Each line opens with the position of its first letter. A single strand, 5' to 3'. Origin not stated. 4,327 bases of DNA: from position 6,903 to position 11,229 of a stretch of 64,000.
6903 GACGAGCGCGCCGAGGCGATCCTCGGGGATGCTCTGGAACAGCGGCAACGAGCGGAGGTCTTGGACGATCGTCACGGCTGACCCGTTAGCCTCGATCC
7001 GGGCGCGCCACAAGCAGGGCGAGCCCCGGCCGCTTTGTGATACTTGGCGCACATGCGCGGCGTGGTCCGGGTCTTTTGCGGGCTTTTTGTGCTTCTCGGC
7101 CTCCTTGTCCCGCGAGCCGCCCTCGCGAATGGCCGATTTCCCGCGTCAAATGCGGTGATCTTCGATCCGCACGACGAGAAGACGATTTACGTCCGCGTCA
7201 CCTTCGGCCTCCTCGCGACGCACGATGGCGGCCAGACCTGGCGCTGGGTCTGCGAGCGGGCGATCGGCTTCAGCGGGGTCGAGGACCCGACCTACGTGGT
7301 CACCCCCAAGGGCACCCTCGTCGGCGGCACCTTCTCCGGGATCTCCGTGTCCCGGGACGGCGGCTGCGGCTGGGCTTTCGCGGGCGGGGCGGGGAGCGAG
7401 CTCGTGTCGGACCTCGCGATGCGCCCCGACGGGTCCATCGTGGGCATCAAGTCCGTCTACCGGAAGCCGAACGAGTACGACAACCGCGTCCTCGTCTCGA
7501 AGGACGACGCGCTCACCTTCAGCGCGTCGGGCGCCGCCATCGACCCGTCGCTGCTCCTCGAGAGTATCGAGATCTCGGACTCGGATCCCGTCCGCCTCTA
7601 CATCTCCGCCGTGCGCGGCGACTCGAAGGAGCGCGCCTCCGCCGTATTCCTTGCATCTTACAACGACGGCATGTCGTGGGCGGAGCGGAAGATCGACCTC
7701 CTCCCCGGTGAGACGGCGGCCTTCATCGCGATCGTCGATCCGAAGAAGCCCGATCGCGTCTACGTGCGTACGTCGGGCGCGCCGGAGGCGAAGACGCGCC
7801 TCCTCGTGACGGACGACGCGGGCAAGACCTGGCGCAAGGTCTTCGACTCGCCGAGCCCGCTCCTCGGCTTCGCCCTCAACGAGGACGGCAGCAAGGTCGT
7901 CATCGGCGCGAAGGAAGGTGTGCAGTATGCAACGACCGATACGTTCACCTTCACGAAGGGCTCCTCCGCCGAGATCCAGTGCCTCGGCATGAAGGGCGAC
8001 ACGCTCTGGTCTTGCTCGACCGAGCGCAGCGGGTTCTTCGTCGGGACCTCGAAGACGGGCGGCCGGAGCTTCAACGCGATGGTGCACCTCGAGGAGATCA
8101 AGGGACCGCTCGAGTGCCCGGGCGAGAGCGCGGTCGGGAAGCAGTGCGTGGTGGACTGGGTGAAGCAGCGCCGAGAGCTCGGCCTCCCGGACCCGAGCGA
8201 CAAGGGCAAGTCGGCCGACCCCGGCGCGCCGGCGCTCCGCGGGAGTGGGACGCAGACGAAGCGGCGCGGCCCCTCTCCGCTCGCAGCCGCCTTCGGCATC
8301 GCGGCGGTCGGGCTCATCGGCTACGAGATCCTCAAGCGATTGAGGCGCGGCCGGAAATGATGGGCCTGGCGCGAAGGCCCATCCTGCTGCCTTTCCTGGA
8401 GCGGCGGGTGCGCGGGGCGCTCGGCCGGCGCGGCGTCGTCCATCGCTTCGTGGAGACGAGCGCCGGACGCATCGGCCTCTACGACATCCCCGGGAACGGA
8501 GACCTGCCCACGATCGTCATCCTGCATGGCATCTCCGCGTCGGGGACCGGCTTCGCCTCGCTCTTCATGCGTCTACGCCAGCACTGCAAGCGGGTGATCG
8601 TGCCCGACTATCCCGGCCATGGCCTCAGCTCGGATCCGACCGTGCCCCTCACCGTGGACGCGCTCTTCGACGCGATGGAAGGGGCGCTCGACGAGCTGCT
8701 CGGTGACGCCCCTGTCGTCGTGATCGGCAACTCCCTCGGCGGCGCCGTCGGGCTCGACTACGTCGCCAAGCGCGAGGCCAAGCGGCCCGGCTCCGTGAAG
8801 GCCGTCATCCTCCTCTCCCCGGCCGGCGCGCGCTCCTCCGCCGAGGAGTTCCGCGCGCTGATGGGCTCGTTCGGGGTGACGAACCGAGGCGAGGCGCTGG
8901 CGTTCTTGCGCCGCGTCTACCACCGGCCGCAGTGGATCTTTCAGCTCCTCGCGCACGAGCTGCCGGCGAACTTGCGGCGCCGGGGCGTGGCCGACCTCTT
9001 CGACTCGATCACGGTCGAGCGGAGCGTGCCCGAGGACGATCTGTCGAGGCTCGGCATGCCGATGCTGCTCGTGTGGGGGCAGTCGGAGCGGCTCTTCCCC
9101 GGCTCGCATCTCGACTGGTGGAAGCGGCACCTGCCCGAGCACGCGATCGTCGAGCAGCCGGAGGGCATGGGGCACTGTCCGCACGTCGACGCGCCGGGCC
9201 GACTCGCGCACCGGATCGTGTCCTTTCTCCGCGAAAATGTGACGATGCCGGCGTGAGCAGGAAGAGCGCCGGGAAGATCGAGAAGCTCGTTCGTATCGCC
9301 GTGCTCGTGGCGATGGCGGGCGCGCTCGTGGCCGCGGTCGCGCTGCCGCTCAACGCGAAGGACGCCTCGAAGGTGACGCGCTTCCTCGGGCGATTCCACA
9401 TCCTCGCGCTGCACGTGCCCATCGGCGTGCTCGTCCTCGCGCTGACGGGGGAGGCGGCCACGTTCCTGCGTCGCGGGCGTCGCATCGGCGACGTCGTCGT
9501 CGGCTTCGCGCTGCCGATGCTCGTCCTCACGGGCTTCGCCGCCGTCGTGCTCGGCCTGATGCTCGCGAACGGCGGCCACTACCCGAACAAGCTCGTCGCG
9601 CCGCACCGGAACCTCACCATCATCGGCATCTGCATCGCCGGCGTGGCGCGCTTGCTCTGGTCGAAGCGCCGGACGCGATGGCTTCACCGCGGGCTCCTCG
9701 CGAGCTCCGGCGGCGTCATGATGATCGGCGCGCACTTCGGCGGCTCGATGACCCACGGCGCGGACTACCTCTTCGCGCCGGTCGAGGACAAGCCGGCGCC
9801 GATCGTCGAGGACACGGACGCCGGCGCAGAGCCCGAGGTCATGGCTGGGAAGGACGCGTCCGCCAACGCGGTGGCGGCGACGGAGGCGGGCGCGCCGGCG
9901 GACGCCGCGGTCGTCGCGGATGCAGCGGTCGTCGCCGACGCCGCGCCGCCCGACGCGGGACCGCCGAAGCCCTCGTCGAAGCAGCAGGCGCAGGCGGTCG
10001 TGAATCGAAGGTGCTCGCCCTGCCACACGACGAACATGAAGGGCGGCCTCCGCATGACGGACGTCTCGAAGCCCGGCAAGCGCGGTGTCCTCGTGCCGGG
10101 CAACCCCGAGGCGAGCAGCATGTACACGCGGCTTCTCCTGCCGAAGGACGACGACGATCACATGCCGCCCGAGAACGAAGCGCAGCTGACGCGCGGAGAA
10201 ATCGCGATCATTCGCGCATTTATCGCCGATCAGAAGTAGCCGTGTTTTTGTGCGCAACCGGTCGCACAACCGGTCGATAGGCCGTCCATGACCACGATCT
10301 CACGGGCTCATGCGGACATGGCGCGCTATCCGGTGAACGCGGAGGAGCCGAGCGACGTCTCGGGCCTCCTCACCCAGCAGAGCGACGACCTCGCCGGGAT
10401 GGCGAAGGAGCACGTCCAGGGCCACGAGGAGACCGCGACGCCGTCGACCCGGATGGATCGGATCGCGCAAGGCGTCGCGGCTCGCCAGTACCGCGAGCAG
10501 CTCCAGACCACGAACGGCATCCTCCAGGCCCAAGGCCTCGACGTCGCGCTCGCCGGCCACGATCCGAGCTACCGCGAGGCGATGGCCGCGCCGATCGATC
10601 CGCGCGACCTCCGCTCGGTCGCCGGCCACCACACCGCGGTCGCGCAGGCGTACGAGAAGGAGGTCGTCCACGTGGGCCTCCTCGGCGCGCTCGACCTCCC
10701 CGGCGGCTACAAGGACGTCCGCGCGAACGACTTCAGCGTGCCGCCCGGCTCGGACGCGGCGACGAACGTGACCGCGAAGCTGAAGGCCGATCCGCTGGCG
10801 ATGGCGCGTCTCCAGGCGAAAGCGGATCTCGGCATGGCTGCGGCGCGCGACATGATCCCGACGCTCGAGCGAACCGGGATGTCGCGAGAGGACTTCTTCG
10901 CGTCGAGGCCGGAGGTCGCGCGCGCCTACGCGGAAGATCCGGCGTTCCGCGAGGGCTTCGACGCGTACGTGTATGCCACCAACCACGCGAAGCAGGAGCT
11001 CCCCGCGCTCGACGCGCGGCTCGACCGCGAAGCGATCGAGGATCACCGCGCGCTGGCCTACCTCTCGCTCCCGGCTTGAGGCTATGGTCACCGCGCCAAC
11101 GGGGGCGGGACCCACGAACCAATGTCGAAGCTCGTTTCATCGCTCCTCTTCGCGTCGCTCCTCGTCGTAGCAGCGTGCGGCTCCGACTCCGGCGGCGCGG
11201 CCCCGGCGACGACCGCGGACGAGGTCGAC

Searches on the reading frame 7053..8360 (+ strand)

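Call 44: search_protein_families(library=pfam, proteins=[window:7053-8360:+], max_evalue=1)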
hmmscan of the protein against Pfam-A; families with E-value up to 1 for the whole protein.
window:7053-8360:+ (435 aa): 3 families
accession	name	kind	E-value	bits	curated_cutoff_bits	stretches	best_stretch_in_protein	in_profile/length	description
PF15902.12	Sortilin-Vps10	-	1.1e-06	28.2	33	1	200-298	4-106/446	Sortilin, neurotensin receptor 3,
PF02012.26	BNR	-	1.2e-05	25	27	1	252-262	2-12/12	BNR/Asp-box repeat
PF14870.12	PSII_BNR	-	0.0076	16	27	1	197-296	38-132/303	Photosynthesis system II assembly factor YCF48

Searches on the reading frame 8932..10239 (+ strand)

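Call 44: search_protein_families(library=pfam, proteins=[window:8932-10239:+], max_evalue=1)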
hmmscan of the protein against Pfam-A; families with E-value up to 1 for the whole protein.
window:8932-10239:+ (435 aa): 3 families
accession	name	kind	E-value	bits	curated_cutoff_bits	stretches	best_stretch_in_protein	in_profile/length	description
PF07635.16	PSCyt1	-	7.3e-06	26.9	22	1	361-414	1-58/59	Planctomycete cytochrome C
PF13442.11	Cytochrome_CBB3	-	0.015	16.1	27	1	351-431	4-68/68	Cytochrome C oxidase, cbb3-type, subunit III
PF10951.13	DUF2776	-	0.16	11.7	26.1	1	163-239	45-124/348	Protein of unknown function (DUF2776)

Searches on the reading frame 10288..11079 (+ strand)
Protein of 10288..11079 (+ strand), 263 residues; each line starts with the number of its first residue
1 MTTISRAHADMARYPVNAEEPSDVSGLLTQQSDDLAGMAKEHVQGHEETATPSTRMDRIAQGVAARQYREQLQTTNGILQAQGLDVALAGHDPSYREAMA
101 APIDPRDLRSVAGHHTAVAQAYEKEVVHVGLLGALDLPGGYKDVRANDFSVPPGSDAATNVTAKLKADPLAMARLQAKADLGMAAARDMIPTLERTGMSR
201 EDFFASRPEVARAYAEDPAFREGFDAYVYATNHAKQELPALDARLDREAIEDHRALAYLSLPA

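Call 44: search_protein_families(library=pfam, proteins=[window:10288-11079:+], max_evalue=1)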
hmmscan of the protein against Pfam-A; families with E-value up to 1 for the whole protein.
window:10288-11079:+ (263 aa): 1 family
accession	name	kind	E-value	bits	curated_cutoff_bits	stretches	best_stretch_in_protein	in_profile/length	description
PF22734.1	NNH2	-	0.14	12.3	27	1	32-86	132-181/181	NACHT N-terminal Helical domain 2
